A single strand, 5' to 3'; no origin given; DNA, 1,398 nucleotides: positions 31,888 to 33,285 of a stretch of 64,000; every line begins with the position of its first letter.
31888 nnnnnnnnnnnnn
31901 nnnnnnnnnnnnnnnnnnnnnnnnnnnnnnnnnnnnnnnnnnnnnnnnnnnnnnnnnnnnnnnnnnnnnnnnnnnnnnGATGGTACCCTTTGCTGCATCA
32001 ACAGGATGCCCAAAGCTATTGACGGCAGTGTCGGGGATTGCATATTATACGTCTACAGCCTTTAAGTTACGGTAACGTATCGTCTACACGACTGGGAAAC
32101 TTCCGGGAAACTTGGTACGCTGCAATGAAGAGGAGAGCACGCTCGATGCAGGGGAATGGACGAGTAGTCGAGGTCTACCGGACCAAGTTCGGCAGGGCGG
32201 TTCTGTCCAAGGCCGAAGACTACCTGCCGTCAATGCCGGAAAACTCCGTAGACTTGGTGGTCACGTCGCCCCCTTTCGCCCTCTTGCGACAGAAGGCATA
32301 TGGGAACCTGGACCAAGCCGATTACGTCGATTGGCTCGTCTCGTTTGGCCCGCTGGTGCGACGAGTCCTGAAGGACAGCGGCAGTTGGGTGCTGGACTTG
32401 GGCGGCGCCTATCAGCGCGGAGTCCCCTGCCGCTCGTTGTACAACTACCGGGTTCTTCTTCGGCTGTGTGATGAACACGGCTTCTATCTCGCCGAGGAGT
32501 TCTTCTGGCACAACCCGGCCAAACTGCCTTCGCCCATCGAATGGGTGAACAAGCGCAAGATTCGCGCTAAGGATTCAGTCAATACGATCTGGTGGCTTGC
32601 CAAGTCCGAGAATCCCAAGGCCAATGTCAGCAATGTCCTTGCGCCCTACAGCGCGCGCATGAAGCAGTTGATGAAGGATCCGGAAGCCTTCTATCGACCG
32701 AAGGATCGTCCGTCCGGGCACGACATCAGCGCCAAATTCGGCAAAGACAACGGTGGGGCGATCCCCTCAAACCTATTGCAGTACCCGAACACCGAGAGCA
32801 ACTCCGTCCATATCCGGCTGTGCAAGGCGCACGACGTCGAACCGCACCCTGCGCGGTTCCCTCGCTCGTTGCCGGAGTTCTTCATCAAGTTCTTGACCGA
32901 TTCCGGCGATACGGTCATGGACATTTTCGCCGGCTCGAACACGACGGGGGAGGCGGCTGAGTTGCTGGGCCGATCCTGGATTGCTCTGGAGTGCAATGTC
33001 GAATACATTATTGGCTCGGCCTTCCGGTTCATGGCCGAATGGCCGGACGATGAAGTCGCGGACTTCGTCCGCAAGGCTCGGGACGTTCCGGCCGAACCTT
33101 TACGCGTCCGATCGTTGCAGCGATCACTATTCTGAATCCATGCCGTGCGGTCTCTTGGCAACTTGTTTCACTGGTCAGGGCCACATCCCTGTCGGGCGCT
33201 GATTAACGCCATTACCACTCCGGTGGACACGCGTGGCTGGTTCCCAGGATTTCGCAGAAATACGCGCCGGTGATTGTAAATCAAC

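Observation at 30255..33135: C-protein-controlled R-M-like cassette whose 'restriction' slot holds a nuclease-fold / HEAT-repeat fusion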

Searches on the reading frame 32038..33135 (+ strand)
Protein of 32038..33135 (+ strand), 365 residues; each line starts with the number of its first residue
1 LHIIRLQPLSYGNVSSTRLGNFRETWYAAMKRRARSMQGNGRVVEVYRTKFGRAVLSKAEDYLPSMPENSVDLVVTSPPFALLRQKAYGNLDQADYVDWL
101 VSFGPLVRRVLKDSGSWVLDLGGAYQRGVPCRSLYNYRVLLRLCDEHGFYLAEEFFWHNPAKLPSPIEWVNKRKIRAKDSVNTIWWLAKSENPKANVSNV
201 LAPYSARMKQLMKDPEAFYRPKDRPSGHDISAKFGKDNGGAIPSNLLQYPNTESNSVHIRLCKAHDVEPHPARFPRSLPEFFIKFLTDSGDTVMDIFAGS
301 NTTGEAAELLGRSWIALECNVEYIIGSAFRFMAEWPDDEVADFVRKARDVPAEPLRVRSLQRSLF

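Call 3: search_protein_families(library=pfam, proteins=[window:32038-33135:+], max_evalue=0.1)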
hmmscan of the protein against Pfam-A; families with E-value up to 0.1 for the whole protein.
window:32038-33135:+ (365 aa): 1 family
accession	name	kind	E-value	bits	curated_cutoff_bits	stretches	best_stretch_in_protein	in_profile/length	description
PF01555.25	N6_N4_Mtase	-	4.6e-38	131.8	26.7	1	71-324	1-216/221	DNA methylase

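Call 4: search_protein_families(library=padloc, proteins=[window:32038-33135:+], max_evalue=0.1)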
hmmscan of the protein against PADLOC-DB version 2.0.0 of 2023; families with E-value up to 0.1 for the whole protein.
window:32038-33135:+ (365 aa): 64 families (the best 25 are shown)
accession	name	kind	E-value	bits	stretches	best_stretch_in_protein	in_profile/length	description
PDLC03323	MTase_II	-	6.3e-139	460.7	1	46-337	9-300/330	Type II methyltransferase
PDLC03387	MTase_II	-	5.6e-32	109.1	2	137-337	129-281/289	Type II methyltransferase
PDLC03371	MTase_II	-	4.3e-23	80.2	1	59-331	18-252/260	Type II methyltransferase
PDLC03353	MTase_II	-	1.1e-21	75.5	2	265-324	184-243/260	Type II methyltransferase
PDLC03299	MTase_II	-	2e-20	71.5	2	259-347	186-275/296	Type II methyltransferase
PDLC03350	MTase_II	-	4.5e-18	63.7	2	269-324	233-288/312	Type II methyltransferase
PDLC03260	MTase_II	-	7.4e-15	52.7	1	267-327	243-303/349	Type II methyltransferase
PDLC03265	MTase_II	-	2.4e-14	51.5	2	61-117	34-94/333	Type II methyltransferase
PDLC03230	MTase_II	-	9.2e-13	46.2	1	63-339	47-289/360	Type II methyltransferase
PDLC03295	MTase_II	-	2.3e-12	45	2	67-123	19-77/292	Type II methyltransferase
PDLC03216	MTase_II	-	2.3e-12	44.6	1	265-334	189-258/364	Type II methyltransferase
PDLC03252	MTase_II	-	2.6e-12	44.7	2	61-128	100-172/365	Type II methyltransferase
PDLC03336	MTase_II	-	5e-11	40.3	2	59-204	36-194/421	Type II methyltransferase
PDLC03738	oMTase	-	1.1e-10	38.8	1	260-331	194-265/376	orphan methyltransferase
PDLC03325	MTase_II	-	1.2e-10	38.7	2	270-320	72-122/426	Type II methyltransferase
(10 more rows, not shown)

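Call 5: search_protein_families(library=ncbifam, proteins=[window:32038-33135:+], max_evalue=0.1)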
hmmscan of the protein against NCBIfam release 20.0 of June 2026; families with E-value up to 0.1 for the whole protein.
window:32038-33135:+ (365 aa): 3 families
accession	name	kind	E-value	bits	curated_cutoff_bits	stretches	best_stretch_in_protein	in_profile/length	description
NF008572.0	PRK11524.1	equivalog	6.5e-15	55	292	2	265-325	190-250/294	adenine-specific DNA-methyltransferase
NF050803.1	DnaMtaseCcrMCaul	equivalog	2.5e-13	49.7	830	1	260-340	176-256/350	adenine-specific DNA-methyltransferase CcrM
NF010253.0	PRK13699.1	subfamily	7.1e-07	29.1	244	2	270-324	144-198/226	DNA methyltransferase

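Call 8: search_solved_structures(query=window:32146-33135:+, max_evalue=0.001)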
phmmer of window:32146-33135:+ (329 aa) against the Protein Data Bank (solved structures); distinct sequences matched with E-value up to 0.001: 12.
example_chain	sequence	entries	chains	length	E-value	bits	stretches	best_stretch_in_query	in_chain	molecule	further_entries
1boo_A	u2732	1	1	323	5.6e-119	400.5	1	10-307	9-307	PROTEIN (N-4 CYTOSINE-SPECIFIC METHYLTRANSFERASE PVU II)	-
6pbd_A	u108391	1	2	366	8.3e-11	44.9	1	228-296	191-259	Modification methylase CcrMI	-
8s9m_A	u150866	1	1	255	1e-10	44.6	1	233-287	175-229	DNA cytosine-N4 methyltransferase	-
8s9n_A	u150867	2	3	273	1.1e-10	44.5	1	233-287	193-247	DNA cytosine-N4 methyltransferase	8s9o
2zie_A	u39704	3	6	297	3.6e-10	42.8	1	231-301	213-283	Putative modification methylase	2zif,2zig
1eg2_A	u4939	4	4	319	2.7e-09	39.9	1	25-282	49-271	MODIFICATION METHYLASE RSRI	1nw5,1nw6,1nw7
1nw8_A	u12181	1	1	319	2.8e-09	39.8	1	25-282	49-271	MODIFICATION METHYLASE RSRI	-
1g60_A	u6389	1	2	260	1.1e-06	31.3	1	234-291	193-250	Adenine-specific Methyltransferase MboIIA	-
9c3u_A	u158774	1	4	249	4.3e-06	29.4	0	232-288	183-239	Methyltransferase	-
8urk_A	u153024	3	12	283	6.1e-06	28.9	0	231-288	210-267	Methyltransferase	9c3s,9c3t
5hfj_A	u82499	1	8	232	0.00013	24.6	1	232-288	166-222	Adenine specific DNA methyltransferase (DpnA)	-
5hek_A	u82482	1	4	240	0.00013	24.5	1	232-289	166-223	Adenine specific DNA methyltransferase (DpnA)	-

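Call 30: search_solved_structures(query=window:32146-33135:+, max_evalue=1e-50, show_alignments=1)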
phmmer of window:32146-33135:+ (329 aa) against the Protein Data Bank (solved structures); distinct sequences matched with E-value up to 1e-50: 1.
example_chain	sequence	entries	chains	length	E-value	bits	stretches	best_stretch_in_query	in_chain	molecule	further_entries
1boo_A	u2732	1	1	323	5.6e-119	400.5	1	10-307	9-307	PROTEIN (N-4 CYTOSINE-SPECIFIC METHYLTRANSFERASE PVU II)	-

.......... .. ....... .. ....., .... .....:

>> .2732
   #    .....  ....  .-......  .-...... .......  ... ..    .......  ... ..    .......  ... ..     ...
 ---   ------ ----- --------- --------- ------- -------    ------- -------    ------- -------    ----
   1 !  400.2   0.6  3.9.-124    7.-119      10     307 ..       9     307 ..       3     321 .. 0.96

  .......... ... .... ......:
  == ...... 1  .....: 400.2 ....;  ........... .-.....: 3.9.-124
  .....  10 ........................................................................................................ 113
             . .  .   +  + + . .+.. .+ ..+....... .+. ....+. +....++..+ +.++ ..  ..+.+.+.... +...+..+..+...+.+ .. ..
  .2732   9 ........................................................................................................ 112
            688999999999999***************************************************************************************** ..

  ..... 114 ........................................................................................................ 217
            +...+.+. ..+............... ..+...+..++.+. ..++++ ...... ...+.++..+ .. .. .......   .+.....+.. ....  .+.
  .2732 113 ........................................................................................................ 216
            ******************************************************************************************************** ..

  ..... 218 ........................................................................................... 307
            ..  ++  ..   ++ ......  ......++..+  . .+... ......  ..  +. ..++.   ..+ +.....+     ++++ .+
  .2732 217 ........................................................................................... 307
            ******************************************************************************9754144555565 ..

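Call 73: search_dna_similar(query=window:32146-33135:+, collection=plasmids, mode=protein, max_rows=12, max_evalue=1e-40)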
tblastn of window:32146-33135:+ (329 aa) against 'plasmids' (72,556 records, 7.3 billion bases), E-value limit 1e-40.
Records with a match: 123; places in all: 125; records where one place covers at least 80% of the query: 121.
Best place of each record, by identity: 60-80% 2; <60% 121.
By first word of the organism name: Pseudomonas 80; Burkholderia 6; Acinetobacter 5; Azospirillum 3; Variovorax 3; Acetobacter 2; Gluconobacter 1; Aeromonas 1; Apilactobacillus 1; Providencia 1; and 20 more.
By predicted mobility (MOB-suite, as given by PLSDB): non-mobilizable 90; conjugative 25; mobilizable 8.
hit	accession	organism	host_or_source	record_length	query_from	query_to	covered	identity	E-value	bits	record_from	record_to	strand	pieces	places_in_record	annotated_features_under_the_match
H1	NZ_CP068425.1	Gluconobacter sphaericus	single cell,Campbell Early grape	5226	11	304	89%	61.7%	3e-117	377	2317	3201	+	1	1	site-specific DNA-methyltransferase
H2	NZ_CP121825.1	Aeromonas veronii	Homo sapiens,plasma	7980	7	303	90%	58.2%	1e-113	368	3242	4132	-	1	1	site-specific DNA-methyltransferase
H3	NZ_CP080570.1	Apilactobacillus kunkeei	Monoisolate,environmental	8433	11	295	87%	60.4%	9e-113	366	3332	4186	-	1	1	site-specific DNA-methyltransferase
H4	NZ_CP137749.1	Acinetobacter sp. 16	Homo sapiens,pure culture,urine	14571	11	303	89%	58.0%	5e-115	372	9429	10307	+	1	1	site-specific DNA-methyltransferase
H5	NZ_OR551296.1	Acinetobacter junii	-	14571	11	303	89%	58.0%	5e-115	372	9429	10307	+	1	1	site-specific DNA-methyltransferase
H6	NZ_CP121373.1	Acinetobacter baumannii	mixed culture,wastewater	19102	11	303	89%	58.0%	2e-114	371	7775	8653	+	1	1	site-specific DNA-methyltransferase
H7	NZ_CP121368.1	Acinetobacter baumannii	mixed culture,wastewater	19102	11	303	89%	58.0%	2e-114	371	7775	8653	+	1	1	site-specific DNA-methyltransferase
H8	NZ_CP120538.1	Providencia sp. PROV099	Homo sapiens,Urine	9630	11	303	89%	57.7%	1e-112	365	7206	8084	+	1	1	site-specific DNA-methyltransferase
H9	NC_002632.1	Proteus vulgaris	-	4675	11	296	87%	58.4%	2e-113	365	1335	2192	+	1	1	site-specific DNA-methyltransferase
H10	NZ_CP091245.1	Thiothrix winogradskyi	DSMZ collection (DSM 12730)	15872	10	295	87%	57.0%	6e-104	341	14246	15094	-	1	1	site-specific DNA-methyltransferase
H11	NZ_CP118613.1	Ensifer adhaerens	Pure isolate,Rhizosphere of Cyperus ...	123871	11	307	90%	50.3%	3e-91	304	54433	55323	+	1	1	DNA methyltransferase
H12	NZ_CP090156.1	Roseivivax marinus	Bathymodiolus marisindicus,single cell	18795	11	295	87%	51.9%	3e-94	313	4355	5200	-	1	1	site-specific DNA-methyltransferase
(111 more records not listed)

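Call 74: get_annotated_region(hit=H9, flank=2500)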
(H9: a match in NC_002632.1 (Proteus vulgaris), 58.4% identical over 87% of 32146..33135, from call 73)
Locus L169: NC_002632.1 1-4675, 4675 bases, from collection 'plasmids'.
description: Proteus vulgaris plasmid pPvu1, complete sequence
organism: Proteus vulgaris (NCBI taxid 585)
taxonomy: Bacteria; Pseudomonadota; Gammaproteobacteria; Enterobacterales; Morganellaceae; Proteus; Proteus vulgaris
host: -; source: -; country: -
typing (MOB-suite, as given by PLSDB): mobilizable; relaxase MOBF
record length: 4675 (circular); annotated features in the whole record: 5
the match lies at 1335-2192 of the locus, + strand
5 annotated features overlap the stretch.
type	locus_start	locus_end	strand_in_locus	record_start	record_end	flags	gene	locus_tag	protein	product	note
CDS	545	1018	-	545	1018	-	-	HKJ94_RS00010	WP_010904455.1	type-2 restriction enzyme PvuII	-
CDS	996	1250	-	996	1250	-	-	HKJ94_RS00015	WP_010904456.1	helix-turn-helix transcriptional regulator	-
CDS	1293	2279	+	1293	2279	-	-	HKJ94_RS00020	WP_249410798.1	site-specific DNA-methyltransferase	GO:0009307 - DNA restriction-modification system [Evidence IEA]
CDS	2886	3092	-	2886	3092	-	-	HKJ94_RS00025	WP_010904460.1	Rop family plasmid primer RNA-binding protein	-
CDS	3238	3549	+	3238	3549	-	-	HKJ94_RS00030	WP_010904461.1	MobC family plasmid mobilization relaxosome protein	-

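Call 75: get_annotated_region(hit=H1, flank=2500)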
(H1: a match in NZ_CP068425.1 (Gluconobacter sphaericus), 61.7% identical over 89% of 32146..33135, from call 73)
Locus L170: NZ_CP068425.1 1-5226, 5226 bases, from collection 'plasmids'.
description: Gluconobacter sphaericus strain SJF2-1 plasmid pSJF2-f, complete sequence
organism: Gluconobacter sphaericus (NCBI taxid 574987)
taxonomy: Bacteria; Pseudomonadota; Alphaproteobacteria; Rhodospirillales; Acetobacteraceae; Gluconobacter; Gluconobacter sphaericus
host: -; source: single cell,Campbell Early grape; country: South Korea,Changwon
typing (MOB-suite, as given by PLSDB): mobilizable; replicon rep_cluster_1934; relaxase MOBQ
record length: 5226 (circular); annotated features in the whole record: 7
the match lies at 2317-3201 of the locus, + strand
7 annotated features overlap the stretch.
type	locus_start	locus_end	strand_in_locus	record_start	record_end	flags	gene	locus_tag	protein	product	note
CDS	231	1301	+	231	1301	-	mobQ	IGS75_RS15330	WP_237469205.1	MobQ family relaxase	-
CDS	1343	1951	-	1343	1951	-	-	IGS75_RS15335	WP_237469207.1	hypothetical protein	-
CDS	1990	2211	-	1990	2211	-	-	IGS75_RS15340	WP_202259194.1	helix-turn-helix transcriptional regulator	-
CDS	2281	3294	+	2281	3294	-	-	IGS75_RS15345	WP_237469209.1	site-specific DNA-methyltransferase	GO:0009307 - DNA restriction-modification system [Evidence IEA]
CDS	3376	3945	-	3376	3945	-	-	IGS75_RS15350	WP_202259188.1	hypothetical protein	-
CDS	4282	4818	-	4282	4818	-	-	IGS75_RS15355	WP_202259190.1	replication protein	-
CDS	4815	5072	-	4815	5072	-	-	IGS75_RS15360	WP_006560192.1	mobilization protein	-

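Call 83: get_annotated_region(hit=H2, flank=2000)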
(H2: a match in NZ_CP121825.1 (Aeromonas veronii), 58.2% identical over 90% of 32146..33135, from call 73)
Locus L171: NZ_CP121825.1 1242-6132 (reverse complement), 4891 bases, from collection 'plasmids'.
description: Aeromonas veronii strain ANYA 19083 plasmid unnamed2, complete sequence
organism: Aeromonas veronii (NCBI taxid 654)
taxonomy: Bacteria; Pseudomonadota; Gammaproteobacteria; Aeromonadales; Aeromonadaceae; Aeromonas; Aeromonas veronii
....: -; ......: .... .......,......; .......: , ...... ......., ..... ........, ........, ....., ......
typing (MOB-suite, as given by PLSDB): non-mobilizable; replicon rep_cluster_2022
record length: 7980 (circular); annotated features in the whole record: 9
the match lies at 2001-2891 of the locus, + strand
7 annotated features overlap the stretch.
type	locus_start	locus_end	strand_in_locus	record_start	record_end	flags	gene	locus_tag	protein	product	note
CDS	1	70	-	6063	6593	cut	-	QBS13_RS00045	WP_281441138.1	hypothetical protein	-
CDS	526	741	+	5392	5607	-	-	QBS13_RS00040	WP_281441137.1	plasmid replication protein RepB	-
CDS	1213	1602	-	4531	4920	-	-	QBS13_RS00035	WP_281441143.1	hypothetical protein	-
CDS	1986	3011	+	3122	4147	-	-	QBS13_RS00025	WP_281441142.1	site-specific DNA-methyltransferase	GO:0009307 - DNA restriction-modification system [Evidence IEA]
CDS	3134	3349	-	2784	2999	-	-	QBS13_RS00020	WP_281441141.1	hypothetical protein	-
CDS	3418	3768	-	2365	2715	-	-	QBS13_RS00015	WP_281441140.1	hypothetical protein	-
CDS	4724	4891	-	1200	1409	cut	-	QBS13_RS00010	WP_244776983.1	hypothetical protein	-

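Call 84: get_annotated_region(hit=H3, flank=2000)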
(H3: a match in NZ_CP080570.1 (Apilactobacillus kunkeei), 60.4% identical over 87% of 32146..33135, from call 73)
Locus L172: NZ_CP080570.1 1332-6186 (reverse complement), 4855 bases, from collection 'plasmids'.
description: Apilactobacillus kunkeei strain 7K4AA plasmid unnamed, complete sequence
organism: Apilactobacillus kunkeei (NCBI taxid 148814)
taxonomy: Bacteria; Bacillota; Bacilli; Lactobacillales; Lactobacillaceae; Apilactobacillus; Apilactobacillus kunkeei
host: -; source: Monoisolate,environmental; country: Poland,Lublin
typing (MOB-suite, as given by PLSDB): non-mobilizable
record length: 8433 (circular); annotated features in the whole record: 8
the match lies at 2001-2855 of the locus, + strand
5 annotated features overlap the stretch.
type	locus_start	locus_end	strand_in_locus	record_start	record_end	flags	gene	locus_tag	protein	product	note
CDS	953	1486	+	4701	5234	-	-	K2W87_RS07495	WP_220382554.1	hypothetical protein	-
CDS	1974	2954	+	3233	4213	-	-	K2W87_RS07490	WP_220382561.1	site-specific DNA-methyltransferase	GO:0009307 - DNA restriction-modification system [Evidence IEA]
CDS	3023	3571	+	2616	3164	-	-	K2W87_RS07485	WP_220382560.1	restriction endonuclease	-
CDS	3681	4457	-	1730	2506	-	-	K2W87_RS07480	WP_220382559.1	hypothetical protein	-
CDS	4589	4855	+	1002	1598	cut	-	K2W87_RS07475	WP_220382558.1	recombinase family protein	GO:0006310 - DNA recombination [Evidence IEA]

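Call 85: get_annotated_region(hit=H4, flank=2000)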
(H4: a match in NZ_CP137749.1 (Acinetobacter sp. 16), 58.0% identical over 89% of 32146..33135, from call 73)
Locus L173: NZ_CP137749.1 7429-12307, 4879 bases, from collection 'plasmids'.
description: Acinetobacter sp. 16 plasmid pKO16_MAC, complete sequence
organism: Acinetobacter sp. 16 (NCBI taxid 3081771)
taxonomy: Bacteria; Pseudomonadota; Gammaproteobacteria; Moraxellales; Moraxellaceae; Acinetobacter; Acinetobacter sp. 16
host: -; source: Homo sapiens,pure culture,urine; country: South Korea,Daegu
typing (MOB-suite, as given by PLSDB): non-mobilizable; replicon rep_cluster_2314
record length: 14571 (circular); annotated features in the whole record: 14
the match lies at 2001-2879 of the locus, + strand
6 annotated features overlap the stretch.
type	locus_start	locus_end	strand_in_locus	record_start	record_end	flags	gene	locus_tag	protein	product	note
CDS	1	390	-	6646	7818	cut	blaMCA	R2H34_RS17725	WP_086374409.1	MCA family class C beta-lactamase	-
CDS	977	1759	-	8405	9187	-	-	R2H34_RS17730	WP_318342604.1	helix-turn-helix domain-containing protein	-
CDS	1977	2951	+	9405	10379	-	-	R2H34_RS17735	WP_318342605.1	site-specific DNA-methyltransferase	GO:0009307 - DNA restriction-modification system [Evidence IEA]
CDS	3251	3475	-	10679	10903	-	-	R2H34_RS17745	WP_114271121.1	XRE family transcriptional regulator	-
CDS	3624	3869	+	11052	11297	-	-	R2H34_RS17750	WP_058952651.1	hypothetical protein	-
CDS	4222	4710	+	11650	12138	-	mobC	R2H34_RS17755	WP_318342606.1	plasmid mobilization relaxosome protein MobC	-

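Call 86: get_annotated_region(hit=H10, flank=2000)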
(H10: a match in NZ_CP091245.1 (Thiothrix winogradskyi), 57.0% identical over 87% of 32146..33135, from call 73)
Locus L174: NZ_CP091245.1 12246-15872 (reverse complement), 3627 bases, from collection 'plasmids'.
description: Thiothrix winogradskyi strain CT3 plasmid pThCT3_1, complete sequence
organism: Thiothrix winogradskyi (NCBI taxid 96472)
taxonomy: Bacteria; Pseudomonadota; Gammaproteobacteria; Thiotrichales; Thiotrichaceae; Thiothrix; Thiothrix winogradskyi
host: -; source: DSMZ collection (DSM 12730); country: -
typing (MOB-suite, as given by PLSDB): non-mobilizable
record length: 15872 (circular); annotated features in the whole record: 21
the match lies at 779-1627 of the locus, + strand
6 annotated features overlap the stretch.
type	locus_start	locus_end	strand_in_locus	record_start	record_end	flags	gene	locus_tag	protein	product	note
CDS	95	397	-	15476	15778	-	-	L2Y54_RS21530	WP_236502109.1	type II toxin-antitoxin system RelE/ParE family toxin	GO:0030541 - plasmid partitioning [Evidence IEA]; GO:0051290 - protein heterotetramerization [Evidence IEA]; GO:0009432 ...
CDS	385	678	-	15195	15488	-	-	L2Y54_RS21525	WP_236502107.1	CopG family ribbon-helix-helix protein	-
CDS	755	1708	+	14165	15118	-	-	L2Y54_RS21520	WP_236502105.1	site-specific DNA-methyltransferase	GO:0009307 - DNA restriction-modification system [Evidence IEA]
CDS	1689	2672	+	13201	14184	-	-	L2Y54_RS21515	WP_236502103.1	HNH endonuclease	-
CDS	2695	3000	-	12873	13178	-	-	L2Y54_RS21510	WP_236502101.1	hypothetical protein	-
CDS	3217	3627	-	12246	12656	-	-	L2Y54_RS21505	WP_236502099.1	hypothetical protein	-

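Call 87: get_annotated_region(hit=H12, flank=2000)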
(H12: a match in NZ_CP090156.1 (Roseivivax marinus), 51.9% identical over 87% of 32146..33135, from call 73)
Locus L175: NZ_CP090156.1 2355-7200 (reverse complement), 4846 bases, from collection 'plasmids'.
description: Roseivivax marinus strain TCYB24 plasmid unnamed4, complete sequence
organism: Roseivivax marinus (NCBI taxid 1379903)
taxonomy: Bacteria; Pseudomonadota; Alphaproteobacteria; Rhodobacterales; Roseobacteraceae; Roseivivax; Roseivivax marinus
host: -; source: Bathymodiolus marisindicus,single cell; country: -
typing (MOB-suite, as given by PLSDB): non-mobilizable
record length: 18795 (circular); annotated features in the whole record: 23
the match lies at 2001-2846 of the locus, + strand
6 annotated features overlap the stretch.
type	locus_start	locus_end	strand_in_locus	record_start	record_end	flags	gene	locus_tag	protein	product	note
CDS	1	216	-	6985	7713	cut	-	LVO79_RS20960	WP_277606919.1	ParA family protein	-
CDS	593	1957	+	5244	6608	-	-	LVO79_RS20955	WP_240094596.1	restriction endonuclease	GO:0009307 - DNA restriction-modification system [Evidence IEA]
CDS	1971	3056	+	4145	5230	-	-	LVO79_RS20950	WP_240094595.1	site-specific DNA-methyltransferase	GO:0009307 - DNA restriction-modification system [Evidence IEA]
CDS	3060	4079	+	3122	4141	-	-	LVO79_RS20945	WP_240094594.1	HNH endonuclease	-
CDS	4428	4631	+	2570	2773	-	-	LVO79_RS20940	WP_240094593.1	hypothetical protein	-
CDS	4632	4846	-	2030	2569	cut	-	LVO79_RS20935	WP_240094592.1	recombinase family protein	GO:0006310 - DNA recombination [Evidence IEA]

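Call 88: get_annotated_region(hit=H11, flank=2500)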
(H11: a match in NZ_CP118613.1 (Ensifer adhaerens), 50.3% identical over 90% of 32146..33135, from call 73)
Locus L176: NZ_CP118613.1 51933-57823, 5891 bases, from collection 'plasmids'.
description: Ensifer adhaerens strain CTYH.Ch1 plasmid pCTYH.Ch1_3, complete sequence
organism: Ensifer adhaerens (NCBI taxid 106592)
taxonomy: Bacteria; Pseudomonadota; Alphaproteobacteria; Hyphomicrobiales; Rhizobiaceae; Ensifer; Ensifer adhaerens
host: -; source: Pure isolate,Rhizosphere of Cyperus brevifolius; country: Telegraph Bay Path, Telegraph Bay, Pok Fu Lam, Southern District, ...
typing (MOB-suite, as given by PLSDB): conjugative; replicon rep_cluster_492; relaxase MOBP; mating-pair formation MPF_T
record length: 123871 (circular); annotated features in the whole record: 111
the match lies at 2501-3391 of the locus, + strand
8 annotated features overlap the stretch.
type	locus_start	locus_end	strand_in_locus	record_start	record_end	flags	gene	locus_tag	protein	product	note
CDS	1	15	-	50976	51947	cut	-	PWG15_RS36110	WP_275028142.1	GIY-YIG nuclease family protein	-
CDS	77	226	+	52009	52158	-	-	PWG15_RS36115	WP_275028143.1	hypothetical protein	-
CDS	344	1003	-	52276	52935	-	-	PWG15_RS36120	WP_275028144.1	SOS response-associated peptidase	GO:0018142 - obsolete protein-DNA covalent cross-linking [Evidence IEA]; GO:0009432 - SOS response [Evidence IEA]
CDS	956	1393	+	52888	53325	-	-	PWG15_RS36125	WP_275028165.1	hypothetical protein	-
CDS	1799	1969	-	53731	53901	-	-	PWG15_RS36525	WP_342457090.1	hypothetical protein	-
CDS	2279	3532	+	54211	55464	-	-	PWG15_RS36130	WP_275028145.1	DNA methyltransferase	GO:0006306 - DNA methylation [Evidence IEA]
CDS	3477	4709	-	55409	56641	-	-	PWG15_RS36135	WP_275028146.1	hypothetical protein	-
CDS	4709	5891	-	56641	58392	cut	-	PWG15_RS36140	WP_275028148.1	AAA family ATPase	-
